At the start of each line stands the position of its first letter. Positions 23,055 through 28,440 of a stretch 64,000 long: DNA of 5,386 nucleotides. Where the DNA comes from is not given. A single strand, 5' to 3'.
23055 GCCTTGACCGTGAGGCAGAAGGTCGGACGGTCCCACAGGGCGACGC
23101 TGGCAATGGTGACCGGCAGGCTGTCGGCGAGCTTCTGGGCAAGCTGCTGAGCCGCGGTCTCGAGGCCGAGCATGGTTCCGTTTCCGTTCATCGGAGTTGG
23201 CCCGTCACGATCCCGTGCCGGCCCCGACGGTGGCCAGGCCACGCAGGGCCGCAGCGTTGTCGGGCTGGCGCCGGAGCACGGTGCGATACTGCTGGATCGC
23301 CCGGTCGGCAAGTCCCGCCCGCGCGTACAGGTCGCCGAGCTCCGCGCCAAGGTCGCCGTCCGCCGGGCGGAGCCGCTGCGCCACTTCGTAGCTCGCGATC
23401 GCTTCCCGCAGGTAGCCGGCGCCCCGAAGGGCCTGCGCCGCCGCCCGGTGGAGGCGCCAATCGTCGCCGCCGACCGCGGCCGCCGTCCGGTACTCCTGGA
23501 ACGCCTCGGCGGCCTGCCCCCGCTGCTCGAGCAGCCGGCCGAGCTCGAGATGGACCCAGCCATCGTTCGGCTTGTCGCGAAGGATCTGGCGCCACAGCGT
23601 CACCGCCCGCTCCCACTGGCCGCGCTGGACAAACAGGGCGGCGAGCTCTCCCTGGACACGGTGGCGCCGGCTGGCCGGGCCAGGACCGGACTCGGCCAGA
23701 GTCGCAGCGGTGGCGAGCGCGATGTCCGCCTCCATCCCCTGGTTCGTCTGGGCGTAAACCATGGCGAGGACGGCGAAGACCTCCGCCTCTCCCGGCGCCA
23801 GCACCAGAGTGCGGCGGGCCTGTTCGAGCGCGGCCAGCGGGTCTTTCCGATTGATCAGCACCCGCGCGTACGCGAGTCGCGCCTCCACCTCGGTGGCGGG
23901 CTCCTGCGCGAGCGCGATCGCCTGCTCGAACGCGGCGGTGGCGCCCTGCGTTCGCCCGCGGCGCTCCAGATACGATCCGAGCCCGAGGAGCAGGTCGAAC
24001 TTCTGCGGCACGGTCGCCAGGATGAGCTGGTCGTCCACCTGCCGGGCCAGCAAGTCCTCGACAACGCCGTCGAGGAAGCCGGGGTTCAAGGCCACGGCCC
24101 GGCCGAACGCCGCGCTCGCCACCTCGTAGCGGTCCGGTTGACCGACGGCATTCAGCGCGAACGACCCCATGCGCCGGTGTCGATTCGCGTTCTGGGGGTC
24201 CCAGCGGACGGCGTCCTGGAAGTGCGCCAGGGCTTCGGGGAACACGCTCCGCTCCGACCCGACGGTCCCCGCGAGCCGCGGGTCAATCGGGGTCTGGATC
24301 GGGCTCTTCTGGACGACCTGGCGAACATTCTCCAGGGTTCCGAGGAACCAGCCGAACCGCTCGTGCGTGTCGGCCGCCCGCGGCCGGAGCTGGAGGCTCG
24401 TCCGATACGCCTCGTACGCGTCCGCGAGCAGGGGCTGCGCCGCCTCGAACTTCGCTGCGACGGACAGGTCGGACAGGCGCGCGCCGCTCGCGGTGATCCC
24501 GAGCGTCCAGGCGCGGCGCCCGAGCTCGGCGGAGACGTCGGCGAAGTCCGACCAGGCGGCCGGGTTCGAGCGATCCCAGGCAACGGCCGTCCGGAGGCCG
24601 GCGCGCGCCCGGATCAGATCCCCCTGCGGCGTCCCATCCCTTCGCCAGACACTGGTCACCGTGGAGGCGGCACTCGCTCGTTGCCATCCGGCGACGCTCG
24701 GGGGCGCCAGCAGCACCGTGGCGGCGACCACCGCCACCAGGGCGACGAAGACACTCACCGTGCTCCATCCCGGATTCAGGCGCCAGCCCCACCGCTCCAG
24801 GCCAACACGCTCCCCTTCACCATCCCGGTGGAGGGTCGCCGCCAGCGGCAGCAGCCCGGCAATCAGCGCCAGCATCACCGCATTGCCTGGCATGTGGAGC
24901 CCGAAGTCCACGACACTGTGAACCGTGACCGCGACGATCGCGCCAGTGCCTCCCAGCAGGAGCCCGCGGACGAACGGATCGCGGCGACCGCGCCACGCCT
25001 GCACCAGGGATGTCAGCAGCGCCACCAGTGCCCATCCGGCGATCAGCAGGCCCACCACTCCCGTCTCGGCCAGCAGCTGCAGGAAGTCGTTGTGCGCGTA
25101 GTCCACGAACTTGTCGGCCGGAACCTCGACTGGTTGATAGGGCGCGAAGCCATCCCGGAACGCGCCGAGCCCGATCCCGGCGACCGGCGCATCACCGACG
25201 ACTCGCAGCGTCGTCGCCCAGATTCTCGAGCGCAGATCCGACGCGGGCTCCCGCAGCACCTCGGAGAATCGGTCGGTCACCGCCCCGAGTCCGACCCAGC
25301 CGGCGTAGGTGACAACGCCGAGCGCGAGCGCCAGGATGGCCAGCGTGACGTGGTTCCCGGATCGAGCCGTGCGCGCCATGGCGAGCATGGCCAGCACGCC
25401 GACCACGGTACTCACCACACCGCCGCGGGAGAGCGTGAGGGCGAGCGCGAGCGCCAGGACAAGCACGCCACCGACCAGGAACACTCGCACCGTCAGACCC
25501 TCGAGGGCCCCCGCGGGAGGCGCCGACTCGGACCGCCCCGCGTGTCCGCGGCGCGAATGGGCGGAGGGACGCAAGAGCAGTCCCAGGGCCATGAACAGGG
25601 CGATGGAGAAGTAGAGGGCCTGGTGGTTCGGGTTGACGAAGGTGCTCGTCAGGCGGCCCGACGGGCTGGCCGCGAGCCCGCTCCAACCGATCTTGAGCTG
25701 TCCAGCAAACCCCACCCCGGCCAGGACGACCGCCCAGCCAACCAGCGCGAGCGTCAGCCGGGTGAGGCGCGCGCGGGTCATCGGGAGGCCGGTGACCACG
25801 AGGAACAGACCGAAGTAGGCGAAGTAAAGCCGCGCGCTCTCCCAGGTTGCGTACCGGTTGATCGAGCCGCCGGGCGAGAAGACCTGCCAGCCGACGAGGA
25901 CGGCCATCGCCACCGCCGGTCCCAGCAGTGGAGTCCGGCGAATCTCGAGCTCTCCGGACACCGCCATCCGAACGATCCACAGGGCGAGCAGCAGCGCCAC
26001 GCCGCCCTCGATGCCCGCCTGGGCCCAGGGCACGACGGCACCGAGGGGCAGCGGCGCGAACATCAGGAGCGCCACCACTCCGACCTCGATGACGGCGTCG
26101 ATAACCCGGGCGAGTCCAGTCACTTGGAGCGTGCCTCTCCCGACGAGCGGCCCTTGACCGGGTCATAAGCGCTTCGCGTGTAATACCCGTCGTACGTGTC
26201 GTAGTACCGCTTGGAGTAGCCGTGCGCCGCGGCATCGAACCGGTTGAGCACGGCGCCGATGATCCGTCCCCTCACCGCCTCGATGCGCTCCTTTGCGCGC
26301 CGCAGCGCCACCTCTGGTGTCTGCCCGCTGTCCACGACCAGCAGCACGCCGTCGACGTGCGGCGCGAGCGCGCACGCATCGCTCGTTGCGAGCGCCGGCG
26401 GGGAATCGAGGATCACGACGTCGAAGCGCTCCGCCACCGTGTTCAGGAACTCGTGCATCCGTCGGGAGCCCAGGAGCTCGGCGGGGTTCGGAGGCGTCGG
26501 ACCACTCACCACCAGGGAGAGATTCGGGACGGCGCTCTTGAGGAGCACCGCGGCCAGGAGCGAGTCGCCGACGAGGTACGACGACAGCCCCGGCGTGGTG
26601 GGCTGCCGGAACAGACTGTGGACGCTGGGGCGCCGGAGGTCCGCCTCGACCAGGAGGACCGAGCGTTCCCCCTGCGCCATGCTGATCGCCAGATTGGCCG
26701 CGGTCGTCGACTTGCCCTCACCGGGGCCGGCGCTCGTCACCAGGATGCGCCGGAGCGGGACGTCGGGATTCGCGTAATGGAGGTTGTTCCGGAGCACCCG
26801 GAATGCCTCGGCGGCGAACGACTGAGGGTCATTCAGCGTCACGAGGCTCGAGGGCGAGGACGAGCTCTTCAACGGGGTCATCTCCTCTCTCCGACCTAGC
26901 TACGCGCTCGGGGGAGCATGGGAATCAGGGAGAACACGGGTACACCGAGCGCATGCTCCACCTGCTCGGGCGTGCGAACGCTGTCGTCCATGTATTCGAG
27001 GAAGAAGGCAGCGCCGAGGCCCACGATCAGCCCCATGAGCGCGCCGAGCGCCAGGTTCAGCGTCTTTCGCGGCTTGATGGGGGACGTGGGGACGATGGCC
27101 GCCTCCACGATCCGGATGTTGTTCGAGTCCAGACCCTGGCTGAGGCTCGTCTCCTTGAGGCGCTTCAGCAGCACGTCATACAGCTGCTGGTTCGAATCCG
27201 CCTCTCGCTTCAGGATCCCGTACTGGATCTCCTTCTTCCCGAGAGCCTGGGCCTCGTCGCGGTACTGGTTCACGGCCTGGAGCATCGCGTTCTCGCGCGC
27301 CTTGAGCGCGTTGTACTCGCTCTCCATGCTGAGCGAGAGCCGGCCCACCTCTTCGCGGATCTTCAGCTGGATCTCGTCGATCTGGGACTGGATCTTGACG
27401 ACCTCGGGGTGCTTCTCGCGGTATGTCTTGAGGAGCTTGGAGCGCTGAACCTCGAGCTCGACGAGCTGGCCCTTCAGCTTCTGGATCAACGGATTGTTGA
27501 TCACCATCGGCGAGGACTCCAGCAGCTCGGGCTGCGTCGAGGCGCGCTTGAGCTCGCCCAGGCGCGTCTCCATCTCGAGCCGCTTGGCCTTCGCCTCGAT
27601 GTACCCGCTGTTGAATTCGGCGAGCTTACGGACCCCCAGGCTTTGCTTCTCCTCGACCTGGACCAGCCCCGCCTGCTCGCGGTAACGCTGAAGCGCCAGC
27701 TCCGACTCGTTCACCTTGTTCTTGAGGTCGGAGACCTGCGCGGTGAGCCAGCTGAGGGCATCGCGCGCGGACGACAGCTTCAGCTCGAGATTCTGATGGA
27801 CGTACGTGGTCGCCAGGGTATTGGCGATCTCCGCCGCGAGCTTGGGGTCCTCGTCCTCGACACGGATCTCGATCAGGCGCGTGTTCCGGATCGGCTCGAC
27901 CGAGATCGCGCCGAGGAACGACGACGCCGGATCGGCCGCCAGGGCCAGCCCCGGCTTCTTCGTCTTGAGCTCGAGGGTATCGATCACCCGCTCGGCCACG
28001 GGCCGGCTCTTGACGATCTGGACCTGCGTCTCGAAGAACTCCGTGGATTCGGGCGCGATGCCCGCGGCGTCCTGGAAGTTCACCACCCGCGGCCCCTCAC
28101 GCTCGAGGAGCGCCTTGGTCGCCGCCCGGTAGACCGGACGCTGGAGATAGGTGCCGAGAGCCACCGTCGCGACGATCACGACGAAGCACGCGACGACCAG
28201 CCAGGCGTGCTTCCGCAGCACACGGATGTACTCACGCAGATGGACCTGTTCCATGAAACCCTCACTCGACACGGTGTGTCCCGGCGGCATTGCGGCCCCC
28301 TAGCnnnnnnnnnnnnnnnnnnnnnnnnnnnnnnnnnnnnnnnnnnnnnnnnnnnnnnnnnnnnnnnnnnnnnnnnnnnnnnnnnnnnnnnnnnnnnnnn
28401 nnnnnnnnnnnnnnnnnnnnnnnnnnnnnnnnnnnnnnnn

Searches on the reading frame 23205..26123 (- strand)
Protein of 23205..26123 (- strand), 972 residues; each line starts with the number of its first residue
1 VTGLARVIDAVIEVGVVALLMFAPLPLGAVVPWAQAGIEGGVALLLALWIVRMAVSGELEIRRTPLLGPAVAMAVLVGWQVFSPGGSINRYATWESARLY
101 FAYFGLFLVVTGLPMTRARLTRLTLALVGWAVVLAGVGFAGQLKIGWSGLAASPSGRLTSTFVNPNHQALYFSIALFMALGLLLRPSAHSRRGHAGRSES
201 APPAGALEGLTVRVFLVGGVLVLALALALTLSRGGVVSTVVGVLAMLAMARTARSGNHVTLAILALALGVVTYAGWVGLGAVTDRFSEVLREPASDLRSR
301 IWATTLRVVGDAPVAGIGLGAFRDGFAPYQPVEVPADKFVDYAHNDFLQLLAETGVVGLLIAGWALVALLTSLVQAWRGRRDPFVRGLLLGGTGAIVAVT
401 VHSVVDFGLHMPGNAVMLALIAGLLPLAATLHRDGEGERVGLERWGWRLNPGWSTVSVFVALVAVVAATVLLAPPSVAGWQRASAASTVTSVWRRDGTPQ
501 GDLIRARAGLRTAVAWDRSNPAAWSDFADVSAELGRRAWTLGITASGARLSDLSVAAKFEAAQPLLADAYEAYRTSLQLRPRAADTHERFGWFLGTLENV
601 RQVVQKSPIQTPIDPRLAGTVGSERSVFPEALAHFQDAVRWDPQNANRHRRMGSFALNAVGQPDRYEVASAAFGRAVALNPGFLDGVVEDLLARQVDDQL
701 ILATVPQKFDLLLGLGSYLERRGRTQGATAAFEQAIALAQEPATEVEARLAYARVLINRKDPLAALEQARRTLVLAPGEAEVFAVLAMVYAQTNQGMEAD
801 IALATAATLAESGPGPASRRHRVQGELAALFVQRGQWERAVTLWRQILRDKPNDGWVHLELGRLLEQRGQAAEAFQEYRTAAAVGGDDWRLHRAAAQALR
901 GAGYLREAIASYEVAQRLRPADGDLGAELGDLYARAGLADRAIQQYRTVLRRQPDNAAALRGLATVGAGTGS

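Call 8: search_protein_families(library=pfam, proteins=[window:23205-26123:-], max_evalue=0.01)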
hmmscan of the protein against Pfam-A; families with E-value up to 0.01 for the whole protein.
window:23205-26123:- (972 aa): 18 families
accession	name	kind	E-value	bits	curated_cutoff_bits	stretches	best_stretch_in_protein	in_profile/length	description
PF04932.20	Wzy_C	-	8.9e-21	74.7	31.7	1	220-361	3-147/149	O-Antigen ligase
PF13414.12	TPR_11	-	2.1e-20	72.6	26.8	1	831-867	4-40/42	TPR repeat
PF14559.12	TPR_19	-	6.3e-16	58.9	25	3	832-897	2-67/68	Tetratricopeptide repeat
PF07719.23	TPR_2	-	6.4e-16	57.5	27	0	711-740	3-32/34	Tetratricopeptide repeat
PF13428.12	TPR_14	-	5.6e-15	54.8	23.5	2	826-864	6-44/44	Tetratricopeptide repeat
PF13431.12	TPR_17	-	4.3e-12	45.7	24.4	0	844-876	2-34/34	Tetratricopeptide repeat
PF13432.12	TPR_16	-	4e-09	37.2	32.7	2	828-882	4-58/65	Tetratricopeptide repeat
PF13181.12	TPR_8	-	4.8e-08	33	25.7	0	929-956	7-34/34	Tetratricopeptide repeat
PF25064.1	ARM_TT21_5th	-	6.3e-07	30.2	27.8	0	827-883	7-63/117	TT21 fifth ARM repeats domain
PF00515.34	TPR_1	-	8.7e-06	25.8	27.8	0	929-956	7-34/34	Tetratricopeptide repeat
PF23914.1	TPR_CcmH_CycH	-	5.3e-05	23.6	42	1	715-799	56-140/158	Cytochrome c-type biogenesis protein H TPR domain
PF24575.1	TPR_Slam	-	0.00015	22.5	35.2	0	828-874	54-100/104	Surface lipoprotein assembly modifier, N-terminal TPR repeats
PF13371.12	TPR_9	-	0.0003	21.2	35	0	699-744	19-64/73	Tetratricopeptide repeat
PF13429.12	TPR_15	-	0.00057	19.8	26.2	1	745-880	143-273/280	Tetratricopeptide repeat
PF13424.12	TPR_12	-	0.002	18.7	30.1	1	837-883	26-73/77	Tetratricopeptide repeat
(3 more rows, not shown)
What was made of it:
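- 23205..26123 (-): Wzy_C polymerase/ligase-like domain fused to TPR repeats. Call 8.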

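Call 9: search_protein_families(library=ncbifam, proteins=[window:23205-26123:-], max_evalue=0.01)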
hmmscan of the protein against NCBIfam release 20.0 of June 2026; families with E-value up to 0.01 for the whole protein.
window:23205-26123:- (972 aa): 17 families
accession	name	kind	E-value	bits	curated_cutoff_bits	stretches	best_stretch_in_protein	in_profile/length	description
TIGR02917.1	PEP_TPR_lipo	equivalog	9.2e-20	70.1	312.2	1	707-966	565-813/899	XrtA/PEP-CTERM system TPR-repeat protein PrsT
NF040959.1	MamA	equivalog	1.1e-18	67.5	200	1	819-912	103-196/204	magnetosome protein MamA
TIGR02521.1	type_IV_pilW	equivalog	1.2e-15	57.8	154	1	820-966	30-178/234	type IV pilus biogenesis/stability protein PilW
NF008520.0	PRK11447.1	equivalog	4.6e-09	34.6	858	1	630-882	287-522/1157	cellulose synthase complex outer membrane protein BcsC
NF033762.1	social_mot_Tgl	equivalog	8.5e-09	35.1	225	1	857-950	33-127/252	social motility TPR repeat lipoprotein Tgl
NF033920.0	C39_PA2778_fam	equivalog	3.4e-08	33.2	150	0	828-919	163-254/255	PA2778 family cysteine peptidase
TIGR02552.1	LcrH_SycD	equivalog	1.3e-06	28.2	104.8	0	831-912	28-109/136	SycD/LcrH family type III secretion system chaperone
TIGR00540.1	TPR_hemY_coli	hypoth_equivalog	2.2e-06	26.7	142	1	730-970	134-372/385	heme biosynthesis-associated TPR protein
NF052230.1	T9SS_PorE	exception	3e-05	22.5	600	0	896-966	64-134/648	PorE family type IX secretion system protein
NF033758.1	gliding_GltE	equivalog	9.3e-05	21.6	225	0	860-961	91-192/411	adventurous gliding motility TPR repeat lipoprotein GltE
NF052415.1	T3SS_chap_SctY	equivalog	0.00031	21.2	70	1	827-913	12-101/106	type III secretion apparatus assembly chaperone SctY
TIGR03939.1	PGA_TPR_OMP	equivalog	0.00038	18.8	366.65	0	834-929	99-194/800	poly-beta-1,6 N-acetyl-D-glucosamine export porin PgaA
NF041054.1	WAxxUGC_long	equivalog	0.00066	19.1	300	0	858-898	279-319/354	ResA-like WAxxUGC motif-containing protein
NF002725.1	PRK02603.1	equivalog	0.0012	18.9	143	0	902-966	48-115/173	photosystem I assembly protein Ycf3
NF007692.0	PRK10370.1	equivalog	0.0015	18.1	306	0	917-966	75-124/206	heme lyase NrfEFG subunit NrfG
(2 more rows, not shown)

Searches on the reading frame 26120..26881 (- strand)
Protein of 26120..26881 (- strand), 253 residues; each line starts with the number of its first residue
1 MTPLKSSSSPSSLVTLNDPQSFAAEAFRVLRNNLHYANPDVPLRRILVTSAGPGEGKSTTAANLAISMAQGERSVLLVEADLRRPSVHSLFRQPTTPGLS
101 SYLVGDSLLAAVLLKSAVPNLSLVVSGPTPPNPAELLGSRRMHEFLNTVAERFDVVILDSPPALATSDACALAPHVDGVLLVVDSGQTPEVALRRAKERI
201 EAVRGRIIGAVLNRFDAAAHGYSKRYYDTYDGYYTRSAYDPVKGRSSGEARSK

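Call 8: search_protein_families(library=pfam, proteins=[window:26120-26881:-], max_evalue=0.01)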
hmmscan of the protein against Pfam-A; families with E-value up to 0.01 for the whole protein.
window:26120-26881:- (253 aa): 6 families
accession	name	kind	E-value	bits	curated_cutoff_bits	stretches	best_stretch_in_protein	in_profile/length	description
PF13614.12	AAA_31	-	1.5e-11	45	27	1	47-187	5-151/177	AAA domain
PF10609.15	ParA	-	1.2e-09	38.4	27.1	1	45-213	5-173/246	NUBPL iron-transfer P-loop NTPase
PF01656.29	CbiA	-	1.6e-09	38.3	25.4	1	46-221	1-89/125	CobQ/CobB/MinD/ParA nucleotide binding domain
PF02374.21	ArsA_ATPase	-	0.00088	19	24.3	0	46-81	4-38/305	Anion-transporting ATPase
PF00448.28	SRP54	-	0.0012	19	22.7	0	54-86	11-43/196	SRP54-type protein, GTPase domain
PF09140.17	MipZ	-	0.0013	18.5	20.7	0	46-161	3-108/262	ATPase MipZ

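Call 9: search_protein_families(library=ncbifam, proteins=[window:26120-26881:-], max_evalue=0.01)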
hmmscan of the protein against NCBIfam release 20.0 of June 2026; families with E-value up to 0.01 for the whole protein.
window:26120-26881:- (253 aa): 22 families
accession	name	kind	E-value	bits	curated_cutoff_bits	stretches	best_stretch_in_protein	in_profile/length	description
TIGR01007.1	eps_fam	subfamily_domain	2e-49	167.9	108.05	1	25-227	1-203/204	polysaccharide biosynthesis tyrosine autokinase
TIGR03018.1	pepcterm_TyrKin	hypoth_equivalog_domain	3.7e-44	150.5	230.65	1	13-213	1-207/207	XrtA-associated tyrosine autokinase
TIGR03029.1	EpsG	equivalog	1.5e-40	139.1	313.8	1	7-213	67-273/274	chain length determinant protein tyrosine kinase EpsG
NF008568.0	PRK11519.1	equivalog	1.3e-38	132.7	1068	1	10-230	493-713/720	tyrosine-protein kinase Wzc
NF007350.0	PRK09841.1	equivalog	6.8e-38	130.3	1248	1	14-232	502-720/726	tyrosine-protein kinase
TIGR01005.1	eps_transp_fam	subfamily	4.7e-36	124.3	411.7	1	17-235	520-744/754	exopolysaccharide transport protein family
TIGR01969.1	minD_arch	subfamily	5.3e-12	45.4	201.75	1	45-218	2-173/251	cell division ATPase MinD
TIGR01968.1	minD_bact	equivalog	2.1e-09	37.1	212.9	1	46-200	4-154/261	septum site-determining protein MinD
NF041546.1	ParA_partition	equivalog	3.3e-09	36.6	180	2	54-81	10-37/203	ParA family partition ATPase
NF047398.1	AAA_KGGVGR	domain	1.5e-08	35.2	90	1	50-106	9-68/190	KGGVGR-motif variant AAA ATPase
NF053622.1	ATPseBagAMYCTU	equivalog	1.9e-06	27.5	400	1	46-94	9-56/325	ATPase BagA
NF041136.1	MrpORP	equivalog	2.9e-06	26.8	450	1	45-91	7-53/365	iron-sulfur cluster carrier protein MrpORP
TIGR03371.1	cellulose_yhjQ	equivalog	8.2e-06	25.5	157.85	1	44-218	2-181/246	cellulose biosynthesis protein BcsQ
TIGR03815.1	CpaE_hom_Actino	equivalog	1.2e-05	24.6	154.45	1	46-186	114-255/340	septum site-determining protein Ssd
NF008669.0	PRK11670.1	equivalog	0.00011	21.2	348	1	46-91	109-155/369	iron-sulfur cluster carrier protein ApbC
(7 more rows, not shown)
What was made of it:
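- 26120..26881 (-): Tyrosine autokinase (BY-kinase). TIGR01007 scores 167.9, above its cut-off of 108 (call 9).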

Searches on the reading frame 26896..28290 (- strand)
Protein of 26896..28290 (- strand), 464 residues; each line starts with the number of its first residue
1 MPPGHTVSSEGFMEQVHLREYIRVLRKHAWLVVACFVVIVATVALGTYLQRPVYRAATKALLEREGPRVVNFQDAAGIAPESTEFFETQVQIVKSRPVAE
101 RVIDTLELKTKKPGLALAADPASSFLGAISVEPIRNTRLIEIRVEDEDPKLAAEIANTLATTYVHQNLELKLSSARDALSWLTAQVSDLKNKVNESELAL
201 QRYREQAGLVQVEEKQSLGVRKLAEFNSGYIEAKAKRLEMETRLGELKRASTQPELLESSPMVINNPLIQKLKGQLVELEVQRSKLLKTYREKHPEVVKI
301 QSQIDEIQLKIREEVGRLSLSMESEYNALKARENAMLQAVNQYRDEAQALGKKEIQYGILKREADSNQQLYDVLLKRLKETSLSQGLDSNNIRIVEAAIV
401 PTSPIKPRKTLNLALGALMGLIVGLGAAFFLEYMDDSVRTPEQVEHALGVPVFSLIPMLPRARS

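Call 8: search_protein_families(library=pfam, proteins=[window:26896-28290:-], max_evalue=0.01)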
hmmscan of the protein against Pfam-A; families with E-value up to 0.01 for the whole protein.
window:26896-28290:- (464 aa): 3 families
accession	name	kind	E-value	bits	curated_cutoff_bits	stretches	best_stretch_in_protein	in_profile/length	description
PF13807.11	GNVR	-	4.7e-17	62.1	27.7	1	360-430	9-79/82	G-rich domain on putative tyrosine kinase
PF02706.20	Wzz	-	5.5e-09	36.7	25.5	1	15-106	2-91/91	Chain length determinant protein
PF07352.17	Phage_Mu_Gam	-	0.0091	16.4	28.3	0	298-385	12-111/149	Bacteriophage Mu Gam like protein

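Call 9: search_protein_families(library=ncbifam, proteins=[window:26896-28290:-], max_evalue=0.01)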
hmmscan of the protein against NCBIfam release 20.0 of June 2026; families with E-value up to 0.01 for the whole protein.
window:26896-28290:- (464 aa): 9 families
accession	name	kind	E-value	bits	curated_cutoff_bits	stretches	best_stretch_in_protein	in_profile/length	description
TIGR03017.1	EpsF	equivalog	1.8e-67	228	422.75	1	18-456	3-443/444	chain length determinant protein EpsF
TIGR01005.1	eps_transp_fam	subfamily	7.7e-59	199.6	411.7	2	128-460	145-481/754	exopolysaccharide transport protein family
TIGR03007.1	pepcterm_ChnLen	equivalog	3.6e-51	173.9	278.85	1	18-459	3-463/498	XrtA system polysaccharide chain length determinant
NF007350.0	PRK09841.1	equivalog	9.5e-27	93.4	1248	2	296-458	312-472/726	tyrosine-protein kinase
NF008568.0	PRK11519.1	equivalog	1.1e-23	83.3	1068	2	297-458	313-472/720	tyrosine-protein kinase Wzc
TIGR01006.1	polys_exp_MPA1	subfamily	9.4e-23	80.8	296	2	389-457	154-222/226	CspC family polysaccharide chain length determinant protein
TIGR01010.1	BexC_CtrB_KpsE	subfamily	8.9e-08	31.6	437.5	2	266-331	213-278/362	polysaccharide export inner-membrane protein, BexC/CtrB/KpsE family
NF041864.1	EpsV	equivalog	0.0015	17.2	800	0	137-453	163-478/484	PCP family exopolysaccharide biosynthesis protein EpsV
NF033914.0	antiphage_ZorA_1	subfamily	0.002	16.5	190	1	298-353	446-501/619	anti-phage ZorAB system protein ZorA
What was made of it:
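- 26896..28290 (-): Polysaccharide co-polymerase (Wzz/GNVR). Calls 8, 9.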
